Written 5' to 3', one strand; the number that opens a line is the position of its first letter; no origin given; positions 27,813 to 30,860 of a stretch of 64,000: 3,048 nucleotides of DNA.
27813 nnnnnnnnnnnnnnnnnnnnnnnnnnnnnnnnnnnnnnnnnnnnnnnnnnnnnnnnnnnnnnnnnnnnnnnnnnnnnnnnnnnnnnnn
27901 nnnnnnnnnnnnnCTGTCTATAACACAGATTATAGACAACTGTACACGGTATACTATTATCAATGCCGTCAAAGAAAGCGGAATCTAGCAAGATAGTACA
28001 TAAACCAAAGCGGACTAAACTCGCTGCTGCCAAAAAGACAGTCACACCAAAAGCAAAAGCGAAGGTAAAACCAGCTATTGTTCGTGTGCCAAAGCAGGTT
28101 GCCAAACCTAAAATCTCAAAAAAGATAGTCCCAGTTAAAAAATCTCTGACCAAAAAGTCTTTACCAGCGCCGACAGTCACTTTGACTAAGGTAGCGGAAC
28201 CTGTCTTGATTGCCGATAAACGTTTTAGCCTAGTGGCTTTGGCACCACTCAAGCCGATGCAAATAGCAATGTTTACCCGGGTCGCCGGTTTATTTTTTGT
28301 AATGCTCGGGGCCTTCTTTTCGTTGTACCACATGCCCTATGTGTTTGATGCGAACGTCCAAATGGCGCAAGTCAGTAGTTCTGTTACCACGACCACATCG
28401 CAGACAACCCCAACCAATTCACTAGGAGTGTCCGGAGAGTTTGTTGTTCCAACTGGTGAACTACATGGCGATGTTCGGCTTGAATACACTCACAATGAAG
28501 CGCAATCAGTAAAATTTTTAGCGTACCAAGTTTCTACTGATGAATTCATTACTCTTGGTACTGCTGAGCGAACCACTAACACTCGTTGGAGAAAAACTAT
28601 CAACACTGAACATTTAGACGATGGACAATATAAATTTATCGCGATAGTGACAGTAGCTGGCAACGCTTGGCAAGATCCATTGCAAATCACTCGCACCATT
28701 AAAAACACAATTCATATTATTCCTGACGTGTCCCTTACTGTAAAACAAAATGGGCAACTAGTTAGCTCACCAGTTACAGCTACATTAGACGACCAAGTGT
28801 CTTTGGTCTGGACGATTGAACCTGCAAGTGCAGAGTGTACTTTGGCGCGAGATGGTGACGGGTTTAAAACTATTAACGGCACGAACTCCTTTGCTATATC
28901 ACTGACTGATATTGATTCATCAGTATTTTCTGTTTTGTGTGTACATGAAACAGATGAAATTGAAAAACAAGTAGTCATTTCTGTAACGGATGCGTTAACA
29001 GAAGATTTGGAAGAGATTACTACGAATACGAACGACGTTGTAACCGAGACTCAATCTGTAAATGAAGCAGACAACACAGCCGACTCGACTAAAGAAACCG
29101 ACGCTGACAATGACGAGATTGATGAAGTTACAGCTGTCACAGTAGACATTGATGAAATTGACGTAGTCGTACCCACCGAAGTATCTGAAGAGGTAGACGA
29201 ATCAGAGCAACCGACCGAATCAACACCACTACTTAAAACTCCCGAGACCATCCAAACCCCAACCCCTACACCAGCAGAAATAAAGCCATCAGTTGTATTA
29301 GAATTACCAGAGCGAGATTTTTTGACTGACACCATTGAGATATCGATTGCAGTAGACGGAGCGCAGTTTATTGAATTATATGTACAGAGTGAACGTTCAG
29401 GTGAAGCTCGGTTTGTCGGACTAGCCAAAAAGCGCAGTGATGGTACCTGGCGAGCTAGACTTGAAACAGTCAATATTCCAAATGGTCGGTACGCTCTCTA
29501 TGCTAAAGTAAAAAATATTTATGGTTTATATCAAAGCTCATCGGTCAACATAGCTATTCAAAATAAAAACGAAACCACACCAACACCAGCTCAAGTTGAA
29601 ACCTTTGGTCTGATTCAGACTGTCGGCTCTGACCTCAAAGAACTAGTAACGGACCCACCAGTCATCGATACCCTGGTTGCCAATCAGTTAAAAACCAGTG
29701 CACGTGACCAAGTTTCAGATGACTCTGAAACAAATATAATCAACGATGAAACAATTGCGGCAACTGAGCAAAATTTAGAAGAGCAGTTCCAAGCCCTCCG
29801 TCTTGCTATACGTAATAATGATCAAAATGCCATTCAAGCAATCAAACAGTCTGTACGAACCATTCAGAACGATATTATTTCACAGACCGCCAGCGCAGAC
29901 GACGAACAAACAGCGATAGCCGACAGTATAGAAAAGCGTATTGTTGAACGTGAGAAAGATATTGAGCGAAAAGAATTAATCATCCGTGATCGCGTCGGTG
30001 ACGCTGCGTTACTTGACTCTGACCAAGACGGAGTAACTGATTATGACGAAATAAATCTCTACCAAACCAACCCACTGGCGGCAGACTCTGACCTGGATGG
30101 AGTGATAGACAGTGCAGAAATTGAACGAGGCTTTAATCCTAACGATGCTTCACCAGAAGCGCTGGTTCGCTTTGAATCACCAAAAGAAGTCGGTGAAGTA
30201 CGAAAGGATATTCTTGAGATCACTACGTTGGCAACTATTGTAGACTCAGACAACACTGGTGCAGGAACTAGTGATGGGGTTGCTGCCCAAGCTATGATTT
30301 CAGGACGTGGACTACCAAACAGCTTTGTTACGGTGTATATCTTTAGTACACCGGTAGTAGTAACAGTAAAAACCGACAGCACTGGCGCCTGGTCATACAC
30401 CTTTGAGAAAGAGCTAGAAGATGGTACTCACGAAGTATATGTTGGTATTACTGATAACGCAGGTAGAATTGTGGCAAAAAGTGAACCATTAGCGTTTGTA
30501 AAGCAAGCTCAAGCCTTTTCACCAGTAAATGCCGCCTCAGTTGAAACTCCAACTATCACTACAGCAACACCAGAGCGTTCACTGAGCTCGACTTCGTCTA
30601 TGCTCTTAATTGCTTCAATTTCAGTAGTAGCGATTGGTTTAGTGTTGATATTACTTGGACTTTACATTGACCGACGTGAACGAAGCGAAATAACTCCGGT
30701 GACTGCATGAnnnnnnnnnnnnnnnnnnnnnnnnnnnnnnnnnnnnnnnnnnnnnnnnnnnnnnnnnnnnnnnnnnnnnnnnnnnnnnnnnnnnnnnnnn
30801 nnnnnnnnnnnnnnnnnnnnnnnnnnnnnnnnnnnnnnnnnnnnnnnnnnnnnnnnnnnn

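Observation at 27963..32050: Surface protein with a histone-H1-like cytoplasmic tail, translationally coupled to a membrane histidine kinase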

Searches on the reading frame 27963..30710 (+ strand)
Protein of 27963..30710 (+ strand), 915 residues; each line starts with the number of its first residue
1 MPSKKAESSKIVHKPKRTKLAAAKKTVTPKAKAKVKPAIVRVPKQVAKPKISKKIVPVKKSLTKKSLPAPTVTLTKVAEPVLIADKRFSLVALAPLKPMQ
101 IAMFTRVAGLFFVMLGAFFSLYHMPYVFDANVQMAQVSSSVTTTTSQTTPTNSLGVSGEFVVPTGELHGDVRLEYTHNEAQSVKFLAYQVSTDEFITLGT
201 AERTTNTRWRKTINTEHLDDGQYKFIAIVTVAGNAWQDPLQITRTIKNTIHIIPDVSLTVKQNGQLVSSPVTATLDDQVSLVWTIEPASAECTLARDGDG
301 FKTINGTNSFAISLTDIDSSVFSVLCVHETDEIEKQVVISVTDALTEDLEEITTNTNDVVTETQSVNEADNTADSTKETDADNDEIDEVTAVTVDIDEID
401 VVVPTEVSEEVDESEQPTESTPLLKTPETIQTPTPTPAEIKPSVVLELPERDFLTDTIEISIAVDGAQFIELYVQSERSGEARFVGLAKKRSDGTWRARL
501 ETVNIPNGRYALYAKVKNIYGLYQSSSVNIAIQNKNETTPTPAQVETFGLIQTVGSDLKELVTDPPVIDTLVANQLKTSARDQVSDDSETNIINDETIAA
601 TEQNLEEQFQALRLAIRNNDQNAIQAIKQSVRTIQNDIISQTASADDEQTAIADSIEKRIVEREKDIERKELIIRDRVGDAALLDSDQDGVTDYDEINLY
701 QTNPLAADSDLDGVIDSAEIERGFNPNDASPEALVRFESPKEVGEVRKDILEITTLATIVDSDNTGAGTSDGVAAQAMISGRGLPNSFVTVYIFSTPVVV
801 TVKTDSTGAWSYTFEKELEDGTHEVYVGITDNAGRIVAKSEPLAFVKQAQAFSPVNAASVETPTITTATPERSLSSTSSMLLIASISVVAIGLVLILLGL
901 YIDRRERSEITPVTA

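Call 3: search_protein_families(library=pfam, proteins=[window:27963-30710:+], max_evalue=0.1)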
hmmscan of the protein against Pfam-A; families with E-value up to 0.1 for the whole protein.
window:27963-30710:+ (915 aa): 4 families
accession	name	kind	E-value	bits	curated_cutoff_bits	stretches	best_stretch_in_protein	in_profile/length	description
PF19077.6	Big_13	-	1.4e-13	51.6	27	1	758-844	8-97/102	Bacterial Ig-like domain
PF17936.7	Big_6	-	0.0012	19.5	27.6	1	776-835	14-72/83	Bacterial Ig domain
PF18884.5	TSP3_bac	-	0.012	15.9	25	1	685-705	1-20/22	Bacterial TSP3 repeat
PF00808.29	CBFD_NFYB_HMF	-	0.062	14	21.4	0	199-218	42-61/65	Histone-like transcription factor (CBF/NF-Y) and archaeal histone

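Call 4: search_protein_families(library=ncbifam, proteins=[window:27963-30710:+], max_evalue=0.1)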
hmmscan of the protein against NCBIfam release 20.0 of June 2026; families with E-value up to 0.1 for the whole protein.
window:27963-30710:+ (915 aa): 0 families

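Call 7: find_homologous_proteins(query=window:27963-30710:+, max_evalue=0.001)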
Query window:27963-30710:+ (915 aa): 2 proteins with E <= 0.001 among 8000 candidates.
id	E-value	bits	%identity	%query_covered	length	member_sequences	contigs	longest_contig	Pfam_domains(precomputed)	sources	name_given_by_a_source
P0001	0.0e+0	1954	100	100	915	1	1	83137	PF19077.7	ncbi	-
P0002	5.3e-10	56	32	9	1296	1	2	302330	PF09479.17,PF03442.21,PF13754.13,PF13750.13,PF16640.12,PF17996.8,PF17210.10,PF09136.17,PF19077.7,PF17936.8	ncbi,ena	-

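Call 9: find_encoding_contigs(protein=P0001, flank=10000)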
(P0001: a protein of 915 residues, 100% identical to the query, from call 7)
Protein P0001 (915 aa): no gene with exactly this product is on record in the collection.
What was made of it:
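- Tried and rejected: An exact look-up of the protein's contig also failed (call 9).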

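Call 10: find_related_loci(query=window:27963-30710:+, collection=genome_contigs, flank=10000)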
Query window:27963-30710:+ (915 aa) in genome_contigs; peptide patterns used: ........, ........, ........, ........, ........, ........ (x = any residue, [..] = any of these).
63 stretches matched a pattern, but none encodes a relative of the query by tblastn (E <= 1e-3).
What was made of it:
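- Tried and rejected: First genome_contigs scan with the single protein found nothing (call 10).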

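Call 15: search_solved_structures(query=window:27963-30710:+, max_evalue=1)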
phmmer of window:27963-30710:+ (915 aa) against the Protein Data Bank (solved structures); distinct sequences matched with E-value up to 1: 2.
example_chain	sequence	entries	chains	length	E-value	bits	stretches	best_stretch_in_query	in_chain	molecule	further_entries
8fns_A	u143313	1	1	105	0.6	11.5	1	655-721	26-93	EF-hand domain-containing protein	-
6mi5_X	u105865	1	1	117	0.76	11.1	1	655-721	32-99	Lanmodulin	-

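Call 25: list_cluster_members(proteins=[P0001, P0003, P0041, P0118, P0006, P0024])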
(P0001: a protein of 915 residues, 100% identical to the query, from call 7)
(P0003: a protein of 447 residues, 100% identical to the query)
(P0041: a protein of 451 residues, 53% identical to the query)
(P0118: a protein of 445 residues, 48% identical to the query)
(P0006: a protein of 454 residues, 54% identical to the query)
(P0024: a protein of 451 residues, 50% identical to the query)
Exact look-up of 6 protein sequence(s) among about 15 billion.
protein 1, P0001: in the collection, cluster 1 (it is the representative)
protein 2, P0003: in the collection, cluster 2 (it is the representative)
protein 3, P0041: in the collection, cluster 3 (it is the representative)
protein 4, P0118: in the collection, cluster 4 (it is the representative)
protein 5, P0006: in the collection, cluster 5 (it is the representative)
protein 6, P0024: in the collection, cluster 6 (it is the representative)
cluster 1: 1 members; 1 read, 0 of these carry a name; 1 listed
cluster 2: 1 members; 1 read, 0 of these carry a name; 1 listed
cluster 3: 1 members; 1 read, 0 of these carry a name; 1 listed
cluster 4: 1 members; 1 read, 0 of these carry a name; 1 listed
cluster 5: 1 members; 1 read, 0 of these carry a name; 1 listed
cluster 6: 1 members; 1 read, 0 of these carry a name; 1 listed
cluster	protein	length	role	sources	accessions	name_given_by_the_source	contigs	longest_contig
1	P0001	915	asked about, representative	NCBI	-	-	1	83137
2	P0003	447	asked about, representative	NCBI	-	-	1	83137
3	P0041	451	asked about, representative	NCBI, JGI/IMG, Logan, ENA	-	-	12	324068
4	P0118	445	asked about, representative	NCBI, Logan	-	-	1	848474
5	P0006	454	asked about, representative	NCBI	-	-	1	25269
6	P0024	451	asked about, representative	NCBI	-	-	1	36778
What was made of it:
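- Tried and rejected: Cluster look-up gave no names (call 25).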

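Call 28: find_related_loci(query=A1, collection=genome_contigs, flank=6000)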
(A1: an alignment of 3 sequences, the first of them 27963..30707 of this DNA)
Query A1 (915 aa) in genome_contigs; peptide patterns used: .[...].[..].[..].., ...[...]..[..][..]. (x = any residue, [..] = any of these).
600 stretches matched a pattern (row limit reached: there are more); 89 encode a relative of the query (tblastn E <= 1e-3); the best 80 are kept; 80 distinct loci.
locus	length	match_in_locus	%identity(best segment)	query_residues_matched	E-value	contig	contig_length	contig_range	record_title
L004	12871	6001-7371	40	440-890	2e-86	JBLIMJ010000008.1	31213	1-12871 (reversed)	MAG: Acidimicrobiales bacterium isolate 3300053785_92 Ga0535658_0002544, whole genome shotgun sequence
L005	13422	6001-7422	35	454-909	1e-64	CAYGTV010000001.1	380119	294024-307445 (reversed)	MAG TPA_asm: uncultured Candidatus Saccharibacteria bacterium isolate ERP117304_co2_145 genome assembly, contig: NODE_23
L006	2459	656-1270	37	685-898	6e-32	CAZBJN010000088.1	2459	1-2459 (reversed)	MAG TPA_asm: uncultured Candidatus Saccharibacteria bacterium isolate SRP062349_co2_256 genome assembly, contig: NODE_27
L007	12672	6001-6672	36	684-907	7e-26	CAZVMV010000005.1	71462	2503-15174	MAG TPA_asm: uncultured Gammaproteobacteria bacterium isolate SRP173033_co2_263 genome assembly, contig: NODE_109_length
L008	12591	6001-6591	32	702-900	1e-21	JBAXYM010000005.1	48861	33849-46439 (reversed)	MAG: Patescibacteria group bacterium isolate SO_2016_CLC_T1_18 scaffold00205_PH3_Jul14_2016, whole genome shotgun sequen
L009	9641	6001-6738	33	571-729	2e-10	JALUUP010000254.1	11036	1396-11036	MAG: Bacteroidetes bacterium isolate 128-326_metabat1_scaf2bin.027 128-326_scaffold_2910_c1, whole genome shotgun sequen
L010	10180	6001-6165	47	673-727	6e-10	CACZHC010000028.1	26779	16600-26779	uncultured bacterium isolate RUG12612 genome assembly, contig: RUG12612_asm_28, whole genome shotgun sequence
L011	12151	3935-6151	45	680-772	8e-10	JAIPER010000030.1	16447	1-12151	MAG: Desulfohalobiaceae bacterium isolate Tobar18m-G6 Tobar18m-C1171, whole genome shotgun sequence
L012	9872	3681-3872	45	664-727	3e-9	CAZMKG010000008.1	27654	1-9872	MAG TPA_asm: uncultured Gammaproteobacteria bacterium isolate SRP263991_co7_264 genome assembly, contig: NODE_2400_lengt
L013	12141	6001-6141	53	685-733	5e-9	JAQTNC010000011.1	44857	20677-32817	MAG: Patescibacteria group bacterium isolate STA_55 NODE_1584_length_44857_cov_6.739414_Sandtown_A, whole genome shotgun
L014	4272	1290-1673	50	680-738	1e-8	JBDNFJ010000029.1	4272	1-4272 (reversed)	MAG: Gracilimonas sp. isolate concoct.115.WLB k141_47417, whole genome shotgun sequence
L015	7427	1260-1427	46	683-735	2e-8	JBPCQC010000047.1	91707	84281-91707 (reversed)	MAG: Verrucomicrobiales bacterium isolate TH_ant_mag_198 S1Ck127_4799470_flag_1_multi_20.9622_len_91707, whole genome sh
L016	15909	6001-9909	49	683-731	3e-8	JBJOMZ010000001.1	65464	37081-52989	MAG: Verrucomicrobiota bacterium isolate umpqua_2019_sw_WHONDRS-S19S_0079_A_bin.30 scaffold_0000153, whole genome shotgu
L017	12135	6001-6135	56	685-729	4e-8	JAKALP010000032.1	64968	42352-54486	MAG: Deltaproteobacteria bacterium isolate WY5.bin12 NODE_658_length_64968_cov_2.491988, whole genome shotgun sequence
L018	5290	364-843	45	637-772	7e-8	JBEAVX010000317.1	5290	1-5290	MAG: Pseudomonadota bacterium isolate NASQAN2011_262_B_bin.21 scaffold_360849, whole genome shotgun sequence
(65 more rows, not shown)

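Call 36: search_protein_representatives(protein=window:27963-30710:+)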
Query: 915 residues. Proteins with E-value up to 0.001 (for the whole library): 7781; up to 1e-10: 2619; up to 1e-30: 908. The best 150 are listed.
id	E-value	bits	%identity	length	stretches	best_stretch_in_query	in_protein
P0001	0.0e+00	1954.1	100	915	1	1-915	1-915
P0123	5.6e-126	438.3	38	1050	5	420-911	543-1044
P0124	1.1e-123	430.7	37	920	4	426-907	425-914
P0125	7.2e-123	428.0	35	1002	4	406-905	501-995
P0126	9.9e-122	424.2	36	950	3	368-908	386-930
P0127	8.8e-121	421.1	41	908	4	426-908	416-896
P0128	1.7e-120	420.1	35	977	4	412-914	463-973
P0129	4.7e-120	418.7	37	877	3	426-909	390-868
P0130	6.2e-119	415.0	38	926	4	432-910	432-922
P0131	8.1e-118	411.3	36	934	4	435-909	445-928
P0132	1.0e-117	410.9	36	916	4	383-909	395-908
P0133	4.1e-117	409.0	38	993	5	433-913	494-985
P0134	1.7e-115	403.6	38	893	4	405-910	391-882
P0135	4.6e-115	402.2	36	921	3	443-907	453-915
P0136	1.3e-114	400.6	35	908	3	428-910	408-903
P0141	1.0e-113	397.7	38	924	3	414-908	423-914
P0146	3.2e-111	389.5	37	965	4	420-906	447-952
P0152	1.6e-109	383.9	37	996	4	388-908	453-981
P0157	6.0e-109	382.0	36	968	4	437-906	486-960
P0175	4.6e-106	372.4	34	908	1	15-912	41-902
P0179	4.4e-105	369.2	36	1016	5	439-908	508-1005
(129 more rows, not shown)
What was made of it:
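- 908 representatives at E<=1e-30 (call 36).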

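Call 56: predict_structure(alignment_id=A2)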
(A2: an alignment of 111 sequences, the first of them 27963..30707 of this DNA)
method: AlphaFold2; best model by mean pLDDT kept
length: 915 residues; sequences in the alignment: 111
mean_pLDDT: 67.4   pTM: 0.48
mean pLDDT of the five models: 67.4, 67.3, 67.2, 67.0, 66.5
residues with pLDDT >= 90: 262; 70-90: 226; 50-70: 111; < 50: 316
segments of 3 or more residues with pLDDT < 50: 1-28, 30-36, 38-68, 70-73, 78-93, 134-154, 252-416, 418-432, 583-585, 858-873
pLDDT, mean of each block of 10 residues (from residue 1): 37 41 41 42 42 41 43 43 42 58 90 96 82 48 38 63 91 94 89 81 95 94 88 70 76 42 40 36 31 29 30 30 30 29 33 32 33 32 34 31 34 43 43 65 96 93 97 91 94 97 90 97 97 81 94 90 58 54 50 61 83 90 95 90 73 85 91 90 88 91 90 83 81 67 85 84 52 71 87 84 84 80 91 82 82 57 38 64 94 94 76 51
secondary structure, 60 per line:
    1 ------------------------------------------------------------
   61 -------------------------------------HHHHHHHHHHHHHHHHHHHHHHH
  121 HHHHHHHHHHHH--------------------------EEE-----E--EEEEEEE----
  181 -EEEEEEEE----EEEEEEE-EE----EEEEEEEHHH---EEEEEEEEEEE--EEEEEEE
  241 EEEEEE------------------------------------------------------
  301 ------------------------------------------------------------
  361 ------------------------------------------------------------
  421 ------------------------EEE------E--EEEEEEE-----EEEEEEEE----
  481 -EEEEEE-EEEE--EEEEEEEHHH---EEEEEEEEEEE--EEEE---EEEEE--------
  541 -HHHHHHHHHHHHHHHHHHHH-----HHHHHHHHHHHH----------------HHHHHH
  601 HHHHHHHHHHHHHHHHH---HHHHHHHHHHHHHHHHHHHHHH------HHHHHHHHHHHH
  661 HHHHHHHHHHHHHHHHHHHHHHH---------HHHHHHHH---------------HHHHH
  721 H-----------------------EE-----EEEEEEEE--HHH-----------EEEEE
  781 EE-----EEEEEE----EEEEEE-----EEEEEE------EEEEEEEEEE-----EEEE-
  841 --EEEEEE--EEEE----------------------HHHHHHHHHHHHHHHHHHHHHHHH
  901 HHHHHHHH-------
elements in order (helices of 4 or more, strands of 3 or more residues): H98-132 E159-161 E170-176 E182-189 E194-200 E208-214 E221-231 E234-246 E445-447 E457-463 E469-476 E482-487 E489-492 E495-501 E508-518 E521-524 E528-532 H542-561 H567-578 H595-617 H621-642 H649-683 H693-700 H716-721 E752-759 E776-782 E788-793 E798-803 E809-814 E821-830 E836-839 E843-848 E851-854 H877-908
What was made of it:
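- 29586..30011 (+): Helical stalk or bundle (aa 542-683). call 56
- On Anti-sigma factor / RodZ-type membrane regulators: AlphaFold2 pLDDT is about 40 with no secondary structure over aa 1-93 (call 56).
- In the BIG model the tail has pLDDT about 40, while the helices and beta-sandwiches are confident (call 56).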
